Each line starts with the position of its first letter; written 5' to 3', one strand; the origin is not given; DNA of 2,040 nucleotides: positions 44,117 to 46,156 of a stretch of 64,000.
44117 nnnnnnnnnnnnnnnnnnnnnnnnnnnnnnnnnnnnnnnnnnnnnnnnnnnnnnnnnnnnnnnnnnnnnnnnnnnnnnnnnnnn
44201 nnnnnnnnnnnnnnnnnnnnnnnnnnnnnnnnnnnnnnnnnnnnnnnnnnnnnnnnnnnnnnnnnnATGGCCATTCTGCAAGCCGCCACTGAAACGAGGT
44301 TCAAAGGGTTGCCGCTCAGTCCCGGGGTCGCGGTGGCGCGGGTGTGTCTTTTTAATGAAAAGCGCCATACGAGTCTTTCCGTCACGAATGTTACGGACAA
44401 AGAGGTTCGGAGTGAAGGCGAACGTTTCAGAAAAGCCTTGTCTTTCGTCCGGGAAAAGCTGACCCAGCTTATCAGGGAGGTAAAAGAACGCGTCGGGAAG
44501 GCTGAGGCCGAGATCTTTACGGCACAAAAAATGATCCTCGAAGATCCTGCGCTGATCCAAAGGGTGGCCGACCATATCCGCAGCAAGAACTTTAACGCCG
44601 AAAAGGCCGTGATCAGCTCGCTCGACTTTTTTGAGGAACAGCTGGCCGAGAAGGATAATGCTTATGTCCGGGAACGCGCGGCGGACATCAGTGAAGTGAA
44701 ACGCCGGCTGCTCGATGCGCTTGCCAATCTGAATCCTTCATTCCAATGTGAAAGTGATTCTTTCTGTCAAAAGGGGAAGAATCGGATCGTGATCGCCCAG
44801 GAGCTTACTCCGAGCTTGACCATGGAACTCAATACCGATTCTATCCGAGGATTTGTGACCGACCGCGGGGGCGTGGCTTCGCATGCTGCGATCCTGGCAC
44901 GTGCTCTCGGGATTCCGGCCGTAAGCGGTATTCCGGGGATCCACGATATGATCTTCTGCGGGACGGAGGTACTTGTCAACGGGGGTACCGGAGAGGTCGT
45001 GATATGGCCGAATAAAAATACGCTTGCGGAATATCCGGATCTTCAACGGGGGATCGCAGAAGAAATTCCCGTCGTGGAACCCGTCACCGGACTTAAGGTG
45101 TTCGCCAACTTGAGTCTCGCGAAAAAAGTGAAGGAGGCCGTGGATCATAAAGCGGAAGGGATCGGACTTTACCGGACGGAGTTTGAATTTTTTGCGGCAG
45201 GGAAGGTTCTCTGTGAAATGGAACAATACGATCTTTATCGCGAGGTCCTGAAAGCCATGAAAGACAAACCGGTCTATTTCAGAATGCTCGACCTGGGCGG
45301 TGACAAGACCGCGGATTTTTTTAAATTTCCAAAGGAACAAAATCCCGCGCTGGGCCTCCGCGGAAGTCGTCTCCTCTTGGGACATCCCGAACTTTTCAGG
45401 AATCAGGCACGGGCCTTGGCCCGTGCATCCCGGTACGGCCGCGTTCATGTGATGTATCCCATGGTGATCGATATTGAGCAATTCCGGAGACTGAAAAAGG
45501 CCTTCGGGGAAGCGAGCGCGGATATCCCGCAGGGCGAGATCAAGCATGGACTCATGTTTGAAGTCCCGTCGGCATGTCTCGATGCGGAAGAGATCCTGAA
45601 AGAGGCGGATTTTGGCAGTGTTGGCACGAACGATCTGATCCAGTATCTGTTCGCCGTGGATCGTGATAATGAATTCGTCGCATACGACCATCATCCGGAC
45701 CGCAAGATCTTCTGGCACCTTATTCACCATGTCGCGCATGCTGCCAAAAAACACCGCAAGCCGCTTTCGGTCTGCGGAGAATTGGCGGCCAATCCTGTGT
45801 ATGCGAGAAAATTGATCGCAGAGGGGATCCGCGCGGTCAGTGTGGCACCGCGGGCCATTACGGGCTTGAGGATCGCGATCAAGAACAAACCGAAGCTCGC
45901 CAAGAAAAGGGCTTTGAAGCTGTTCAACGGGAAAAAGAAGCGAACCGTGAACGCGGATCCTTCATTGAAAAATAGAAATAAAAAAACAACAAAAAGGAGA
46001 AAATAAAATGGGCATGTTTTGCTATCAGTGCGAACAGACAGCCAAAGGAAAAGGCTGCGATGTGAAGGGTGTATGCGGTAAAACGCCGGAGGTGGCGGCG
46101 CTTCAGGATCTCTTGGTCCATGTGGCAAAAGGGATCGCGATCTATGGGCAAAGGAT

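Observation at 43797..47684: An Rrf2 (NsrR-like) regulator, an orphan Enzyme-I homologue and hcp, with a candidate Rrf2 operator overlapping a probable leaderless start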

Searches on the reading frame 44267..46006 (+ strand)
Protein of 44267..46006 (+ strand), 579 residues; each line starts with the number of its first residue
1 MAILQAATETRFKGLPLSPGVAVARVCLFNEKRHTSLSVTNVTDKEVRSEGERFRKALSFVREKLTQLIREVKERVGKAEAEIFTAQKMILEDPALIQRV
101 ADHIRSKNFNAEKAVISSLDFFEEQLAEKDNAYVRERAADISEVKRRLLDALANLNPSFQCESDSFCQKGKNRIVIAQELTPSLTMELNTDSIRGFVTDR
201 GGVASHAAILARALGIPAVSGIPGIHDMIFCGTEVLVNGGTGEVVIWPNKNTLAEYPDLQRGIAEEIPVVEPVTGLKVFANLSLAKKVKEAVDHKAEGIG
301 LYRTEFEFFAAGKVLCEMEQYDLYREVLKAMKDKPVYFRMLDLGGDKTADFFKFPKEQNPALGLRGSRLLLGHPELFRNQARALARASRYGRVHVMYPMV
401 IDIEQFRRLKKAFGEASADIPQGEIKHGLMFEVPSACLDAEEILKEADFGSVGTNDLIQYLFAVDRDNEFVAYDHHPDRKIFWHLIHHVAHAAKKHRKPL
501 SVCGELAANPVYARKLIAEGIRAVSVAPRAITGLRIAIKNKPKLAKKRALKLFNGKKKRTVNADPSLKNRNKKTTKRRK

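Call 3: search_protein_families(library=pfam, proteins=[window:44267-46006:+])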
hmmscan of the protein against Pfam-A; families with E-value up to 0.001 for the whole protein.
window:44267-46006:+ (579 aa): 3 families
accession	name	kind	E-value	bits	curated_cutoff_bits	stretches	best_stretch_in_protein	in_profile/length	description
PF02896.24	PEP-utilizers_C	-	3.7e-81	273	22.8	1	269-540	13-290/293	PEP-utilising enzyme, PEP-binding domain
PF05524.18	PEP-utilisers_N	-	9.4e-27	94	24.4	1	13-137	1-121/121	PEP-utilising enzyme, N-terminal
PF00391.29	PEP-utilizers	-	1.8e-20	72.8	23.1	1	171-242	3-72/72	PEP-utilising enzyme, mobile domain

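Call 4: search_protein_families(library=ncbifam, proteins=[window:44267-46006:+])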
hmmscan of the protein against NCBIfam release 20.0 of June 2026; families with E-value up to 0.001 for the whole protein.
window:44267-46006:+ (579 aa): 23 families
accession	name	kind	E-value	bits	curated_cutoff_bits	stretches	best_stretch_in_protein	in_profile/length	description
TIGR01417.1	PTS_I_fam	equivalog_domain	1.5e-125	419.8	341.7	1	13-541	2-539/565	phosphoenolpyruvate--protein phosphotransferase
NF008382.0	PRK11177.1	equivalog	5.1e-101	339.1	824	1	14-541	4-540/575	phosphoenolpyruvate-protein phosphotransferase PtsI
NF008283.0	PRK11061.1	equivalog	3.7e-87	293.3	583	1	4-540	163-705/748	phosphoenolpyruvate--protein phosphotransferase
NF005057.0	PRK06464.1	equivalog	1.2e-53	182.3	598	2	325-543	562-790/798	phosphoenolpyruvate synthase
TIGR01418.1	PEP_synth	equivalog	1.8e-51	175.4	739.75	2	325-539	556-780/784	pyruvate, water dikinase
TIGR01828.1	pyru_phos_dikin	equivalog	1.7e-36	125.6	843.45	2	356-482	651-789/865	pyruvate, phosphate dikinase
NF008478.1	PRK11377.1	equivalog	8.5e-28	97.6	520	1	36-237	269-463/473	dihydroxyacetone kinase phosphoryl donor subunit DhaM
NF004881.0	PRK06241.2-2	equivalog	4.2e-11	41.8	883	1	191-247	834-890/898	phosphoenolpyruvate synthase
NF006150.0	PRK08296.1-2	subfamily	4.5e-11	41.7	650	1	162-256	522-614/633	hypothetical protein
NF006153.0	PRK08296.1-5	subfamily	8.7e-09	34.3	578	1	173-246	534-605/608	hypothetical protein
NF004883.0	PRK06241.2-4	equivalog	7.1e-08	31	1063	1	195-245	861-911/928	phosphoenolpyruvate synthase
NF006151.0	PRK08296.1-3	equivalog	1.8e-07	30.1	693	1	192-246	548-602/604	hypothetical protein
NF004880.0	PRK06241.2-1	equivalog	2e-07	29.4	972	1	173-245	765-835/837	phosphoenolpyruvate synthase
NF006152.0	PRK08296.1-4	equivalog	2.5e-07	29.5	723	1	172-246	535-607/609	hypothetical protein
NF004531.0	PRK05878.1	equivalog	3e-07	29.4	456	1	169-245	381-455/534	pyruvate, phosphate dikinase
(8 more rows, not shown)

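Call 8: find_homologous_proteins(query=window:44267-46003:+)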
Query window:44267-46003:+ (579 aa): 7689 proteins with E <= 0.001 among 8000 candidates; the best 120 are listed.
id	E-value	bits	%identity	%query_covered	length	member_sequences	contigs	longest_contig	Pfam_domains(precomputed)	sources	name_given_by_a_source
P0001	0.0e+0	1292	100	100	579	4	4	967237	PF05524.19,PF00391.30,PF02896.25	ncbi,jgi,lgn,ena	jgi:phosphotransferase system enzyme I (PtsI)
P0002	0.0e+0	1206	94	98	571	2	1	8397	PF05524.19,PF00391.30,PF02896.25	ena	-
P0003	0.0e+0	1205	94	98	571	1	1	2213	PF05524.19,PF00391.30,PF02896.25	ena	-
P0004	0.0e+0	1201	94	98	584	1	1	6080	PF05524.19,PF00391.30,PF02896.25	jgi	jgi:phosphotransferase system enzyme I (PtsI)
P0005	0.0e+0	1132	90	96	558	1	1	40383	PF05524.19,PF00391.30,PF02896.25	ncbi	ncbi:MAG: phosphoenolpyruvate--protein phosphotransferase [Candidatus Omnitrophota bacterium]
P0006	0.0e+0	1132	90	97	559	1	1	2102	PF05524.19,PF00391.30,PF02896.25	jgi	jgi:phosphoenolpyruvate-protein phosphotransferase (PTS system enzyme I)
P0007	0.0e+0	1122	89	97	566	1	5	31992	PF05524.19,PF00391.30,PF02896.25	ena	-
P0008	0.0e+0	1121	89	97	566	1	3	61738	PF05524.19,PF00391.30,PF02896.25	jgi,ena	jgi:phosphotransferase system enzyme I (PtsI)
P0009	0.0e+0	1121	89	97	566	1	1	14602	PF05524.19,PF00391.30,PF02896.25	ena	-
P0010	0.0e+0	1120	89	97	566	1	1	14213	PF05524.19,PF00391.30,PF02896.25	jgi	jgi:phosphotransferase system enzyme I (PtsI)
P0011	0.0e+0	1101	88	93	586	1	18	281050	PF05524.19,PF00391.30,PF02896.25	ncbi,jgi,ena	-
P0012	0.0e+0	1097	88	95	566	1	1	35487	PF05524.19,PF00391.30,PF02896.25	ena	-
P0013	0.0e+0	1095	88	96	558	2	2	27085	PF05524.19,PF00391.30,PF02896.25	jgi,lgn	-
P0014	0.0e+0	1095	87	96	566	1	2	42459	PF05524.19,PF00391.30,PF02896.25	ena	-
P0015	0.0e+0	1093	89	94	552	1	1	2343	PF05524.19,PF00391.30,PF02896.25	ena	-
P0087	4.5e-195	668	58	92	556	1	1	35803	PF05524.19,PF00391.30,PF02896.25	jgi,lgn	jgi:phosphotransferase system enzyme I (PtsI)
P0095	1.4e-192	659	54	93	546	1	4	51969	PF05524.19,PF00391.30,PF02896.25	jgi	-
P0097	4.4e-191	654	55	94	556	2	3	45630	PF05524.19,PF00391.30,PF02896.25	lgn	-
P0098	4.7e-191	654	55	92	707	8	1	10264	PF05524.19,PF00391.30,PF02896.25,PF01451.28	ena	-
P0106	2.0e-190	652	57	90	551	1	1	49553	PF05524.19,PF00391.30,PF02896.25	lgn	-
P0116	2.6e-189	649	57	90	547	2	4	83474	PF05524.19,PF00391.30,PF02896.25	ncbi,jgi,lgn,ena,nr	ncbi:MAG: phosphoenolpyruvate--protein phosphotransferase [Verrucomicrobia bacterium]|nr:phosphoenol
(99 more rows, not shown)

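Call 10: find_related_loci(query=window:44267-46003:+, collection=genome_contigs, flank=10000)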
Query window:44267-46003:+ (579 aa) in genome_contigs; peptide patterns used: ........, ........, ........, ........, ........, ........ (x = any residue, [..] = any of these).
70 stretches matched a pattern; 23 encode a relative of the query (tblastn E <= 1e-3); 23 distinct loci.
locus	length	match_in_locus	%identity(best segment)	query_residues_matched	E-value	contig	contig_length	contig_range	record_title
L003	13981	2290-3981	90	1-564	0e+0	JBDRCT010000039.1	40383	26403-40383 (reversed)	MAG: Candidatus Omnitrophota bacterium isolate MEGAHIT-group-1.200 k141_1468807, whole genome shotgun sequence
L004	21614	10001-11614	88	1-538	0e+0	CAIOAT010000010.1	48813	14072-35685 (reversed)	MAG: Candidatus Omnitrophica bacterium isolate AM-2014-D6_bin-627 genome assembly, contig: bin-627:10/50, whole genome s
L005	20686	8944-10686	81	1-578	0e+0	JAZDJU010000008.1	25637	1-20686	MAG: Candidatus Omnitrophota bacterium isolate MEGAHIT-group-0.500 k141_19242067, whole genome shotgun sequence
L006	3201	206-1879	86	1-558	0e+0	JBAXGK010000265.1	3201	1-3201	MAG: Candidatus Omnitrophota bacterium isolate ELA295 MAG295_265, whole genome shotgun sequence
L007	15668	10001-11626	85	1-542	0e+0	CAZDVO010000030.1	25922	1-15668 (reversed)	MAG TPA_asm: uncultured bacterium isolate binchicken_co117_427 genome assembly, contig: NODE_3576_length_25922_cov_8.640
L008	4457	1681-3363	85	1-561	0e+0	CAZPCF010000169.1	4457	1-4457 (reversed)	MAG TPA_asm: uncultured bacterium isolate SRP178699_co1_136 genome assembly, contig: NODE_29618_length_4457_cov_4.871649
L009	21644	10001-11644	82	1-548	0e+0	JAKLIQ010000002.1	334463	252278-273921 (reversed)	MAG: Candidatus Omnitrophota bacterium isolate RA.bin90 RA.bin90_2, whole genome shotgun sequence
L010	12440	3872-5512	85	1-548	0e+0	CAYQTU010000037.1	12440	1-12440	MAG TPA_asm: uncultured bacterium isolate binchicken_co117_27 genome assembly, contig: NODE_9260_length_12440_cov_5.5829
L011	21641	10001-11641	85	1-548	0e+0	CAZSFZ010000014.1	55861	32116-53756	MAG TPA_asm: uncultured bacterium isolate binchicken_co117_453 genome assembly, contig: NODE_1047_length_55861_cov_24.26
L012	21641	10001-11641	84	1-547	0e+0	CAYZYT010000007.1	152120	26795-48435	MAG TPA_asm: uncultured bacterium isolate SRP272421_co2_334 genome assembly, contig: NODE_55_length_152120_cov_13.196863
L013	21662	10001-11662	75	2-553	0e+0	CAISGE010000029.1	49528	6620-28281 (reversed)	MAG: Candidatus Omnitrophica bacterium isolate AM-lipid-02-D9_bin-1187 genome assembly, contig: bin-1187:29/80, whole ge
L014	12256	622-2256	72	8-552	0e+0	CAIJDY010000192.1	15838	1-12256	MAG: Candidatus Omnitrophica bacterium isolate AM5_bin-0692 genome assembly, contig: bin-0692:192/229, whole genome shot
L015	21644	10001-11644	71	2-549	0e+0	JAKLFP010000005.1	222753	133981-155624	MAG: Candidatus Omnitrophota bacterium isolate RA.bin19 RA.bin19_5, whole genome shotgun sequence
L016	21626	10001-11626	72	8-549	0e+0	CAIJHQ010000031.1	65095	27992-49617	MAG: Candidatus Omnitrophica bacterium isolate AM-sed-core1-D1_bin-136 genome assembly, contig: bin-136:31/68, whole gen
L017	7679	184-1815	66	4-547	0e+0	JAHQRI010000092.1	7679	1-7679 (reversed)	MAG: Candidatus Omnitrophota bacterium isolate Go_SlDig_bin_476 Go_SlDig_30307_length_7679_cov_4.385593, whole genome sh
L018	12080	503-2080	54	9-537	0e+0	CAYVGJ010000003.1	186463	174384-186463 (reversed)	MAG TPA_asm: uncultured bacterium isolate binchicken_co20_225 genome assembly, contig: NODE_153_length_186463_cov_36.606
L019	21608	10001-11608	52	5-541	2e-178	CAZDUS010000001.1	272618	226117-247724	MAG TPA_asm: uncultured Verrucomicrobiota bacterium isolate SRP272421_co1_512 genome assembly, contig: NODE_14_length_27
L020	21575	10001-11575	50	10-538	3e-172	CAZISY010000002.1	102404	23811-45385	MAG TPA_asm: uncultured Verrucomicrobiota bacterium isolate SRP192927_co3_639 genome assembly, contig: NODE_258_length_1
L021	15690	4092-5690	51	6-537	4e-170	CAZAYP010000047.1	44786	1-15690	MAG TPA_asm: uncultured Verrucomicrobiota bacterium isolate SRP272421_co3_169 genome assembly, contig: NODE_1113_length_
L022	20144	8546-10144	51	9-539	7e-164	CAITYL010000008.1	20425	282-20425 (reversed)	MAG: uncultured Lentisphaerae bacterium isolate Loclat_bin-12951 genome assembly, contig: bin-12951:008/404, whole genom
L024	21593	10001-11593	52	9-537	2e-179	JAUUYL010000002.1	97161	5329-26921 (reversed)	MAG: Lentisphaerota bacterium isolate CSMAG_166 CSMAG_166_k127_3021271_length_97161_cov_13.5920, whole genome shotgun se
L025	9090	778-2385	48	6-540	4e-161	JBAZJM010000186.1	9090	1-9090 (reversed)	MAG: Lentisphaeria bacterium isolate SO_2017_LW4_12 scaffold_14668_c1_LW137-91_2017, whole genome shotgun sequence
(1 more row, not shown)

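Call 13: search_protein_families(library=pfam, max_evalue=0.01, proteins=[L019:9727-9954:+, L020:9665-9907:+, L009:11686-12309:+, L009:12334-12558:+, L004:12344-12589:+, L004:11880-12296:-, L024:8793-9977:+, L024:11838-12410:+, L018:2384-2836:+, L020:11608-12750:+])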
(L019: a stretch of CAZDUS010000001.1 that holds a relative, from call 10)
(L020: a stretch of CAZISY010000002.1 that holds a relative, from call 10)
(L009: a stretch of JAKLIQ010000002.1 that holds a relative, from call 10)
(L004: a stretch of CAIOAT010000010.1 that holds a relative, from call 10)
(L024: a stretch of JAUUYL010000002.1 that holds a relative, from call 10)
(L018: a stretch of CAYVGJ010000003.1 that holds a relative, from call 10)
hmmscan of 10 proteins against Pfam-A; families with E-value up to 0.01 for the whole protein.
L019:9727-9954:+ (75 aa): 0 families

L020:9665-9907:+ (80 aa): 3 families
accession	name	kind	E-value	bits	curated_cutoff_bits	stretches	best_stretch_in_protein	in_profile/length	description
PF00301.25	Rubredoxin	-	9.7e-26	90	23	1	31-77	1-47/47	Rubredoxin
PF21349.2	RUBY_RBDX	-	5.3e-06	26.2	26.5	0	60-77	14-29/30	Rubrerythrin, rubredoxin-like domain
PF10058.14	Zn_ribbon_10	-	0.0067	16.6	24.2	0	50-72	32-52/54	ER junction formation factor lunapark, zinc ribbon finger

L009:11686-12309:+ (207 aa): 1 family
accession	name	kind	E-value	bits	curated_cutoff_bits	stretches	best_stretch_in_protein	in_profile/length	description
PF01814.28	Hemerythrin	-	3.2e-18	66.9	25.3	1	6-140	2-125/127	Hemerythrin HHE cation binding domain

L009:12334-12558:+ (74 aa): 0 families

L004:12344-12589:+ (81 aa): 0 families

L004:11880-12296:- (138 aa): 0 families

L024:8793-9977:+ (394 aa): 5 families
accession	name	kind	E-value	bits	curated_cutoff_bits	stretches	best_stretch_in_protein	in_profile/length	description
PF19583.5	ODP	-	5.3e-27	95.4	27.2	1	34-223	4-194/194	ODP family beta lactamase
PF00258.30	Flavodoxin_1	-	1.5e-17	64.5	25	1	251-383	1-143/143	Flavodoxin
PF00753.33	Lactamase_B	-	7.8e-09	36.2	22.7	1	33-204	6-190/196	Metallo-beta-lactamase superfamily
PF12706.13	Lactamase_B_2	-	1.7e-08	34.7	27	1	45-146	4-114/200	Beta-lactamase superfamily domain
PF03358.20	FMN_red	-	0.00068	19.7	24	1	259-350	15-126/152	NADPH-dependent FMN reductase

L024:11838-12410:+ (190 aa): 4 families
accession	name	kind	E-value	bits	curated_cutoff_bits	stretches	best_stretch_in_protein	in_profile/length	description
PF02915.23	Rubrerythrin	-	1.9e-33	116.2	22.8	1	11-137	2-136/137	Rubrerythrin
PF21349.2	RUBY_RBDX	-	6.7e-13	48.3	26.5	1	155-184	1-30/30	Rubrerythrin, rubredoxin-like domain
PF00210.30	Ferritin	-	3.7e-06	27.4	24.5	1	12-142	4-140/142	Ferritin-like domain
PF23458.2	DUF7130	-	2.9e-05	24.3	35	1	138-185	38-85/89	Domain of unknown function (DUF7130)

L018:2384-2836:+ (150 aa): 6 families
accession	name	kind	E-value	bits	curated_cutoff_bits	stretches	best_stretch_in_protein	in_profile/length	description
PF07311.17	Dodecin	-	1.2e-15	58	22.5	1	3-60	3-60/64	Dodecin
PF12773.13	DZR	-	0.00026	21.5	27.3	0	101-134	11-45/45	Double zinc ribbon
PF11290.13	DUF3090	-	0.0022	18.3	27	1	49-95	125-170/170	Protein of unknown function (DUF3090)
PF18912.6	DZR_2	-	0.0038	17.5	27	0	81-121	10-54/56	Double zinc ribbon domain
PF13240.11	Zn_Ribbon_1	-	0.006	16.8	25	0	119-135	5-21/23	zinc-ribbon domain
PF10235.14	Cript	-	0.0088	17.1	25.5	0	57-116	23-84/90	Microtubule-associated protein CRIPT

L020:11608-12750:+ (380 aa): 12 families
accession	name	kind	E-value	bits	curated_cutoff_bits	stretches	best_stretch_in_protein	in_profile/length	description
PF07992.20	Pyr_redox_2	-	3.5e-52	178.1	26.1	1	5-276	5-282/291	Pyridine nucleotide-disulphide oxidoreductase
PF00070.33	Pyr_redox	-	1.1e-17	64.8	22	1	140-212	1-72/82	Pyridine nucleotide-disulphide oxidoreductase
PF13738.12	Pyr_redox_3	-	1e-08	35.2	30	1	50-269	78-305/305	Pyridine nucleotide-disulphide oxidoreductase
PF03486.20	HI0933_like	-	3.5e-07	30.3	50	0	5-34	5-34/244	HI0933-like protein Rossmann domain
PF13450.12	NAD_binding_8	-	2.8e-06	28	21.9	0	143-199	1-53/68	NAD(P)-binding Rossmann-like domain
PF01134.28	GIDA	-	7.3e-06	25.7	22.1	0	5-30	4-29/391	Glucose inhibited division protein A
PF02826.25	2-Hacid_dh_C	-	1.4e-05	25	25.1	0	2-55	38-88/178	D-isomer specific 2-hydroxyacid dehydrogenase, NAD binding domain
PF01262.27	AlaDh_PNT_C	-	4.5e-05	23.4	23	0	140-171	30-61/214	Alanine dehydrogenase/PNT, C-terminal domain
PF00890.30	FAD_binding_2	-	4.7e-05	23.2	20.4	0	5-33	4-32/414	FAD binding domain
PF01494.25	FAD_binding_3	-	0.00045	20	22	0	142-196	5-59/349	FAD binding domain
PF02254.24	TrkA_N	-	0.0017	19.1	23.8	0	5-56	3-55/116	TrkA-N domain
PF02737.24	3HCDH_N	-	0.0024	18.2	22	0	141-172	2-33/180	3-hydroxyacyl-CoA dehydrogenase, NAD binding domain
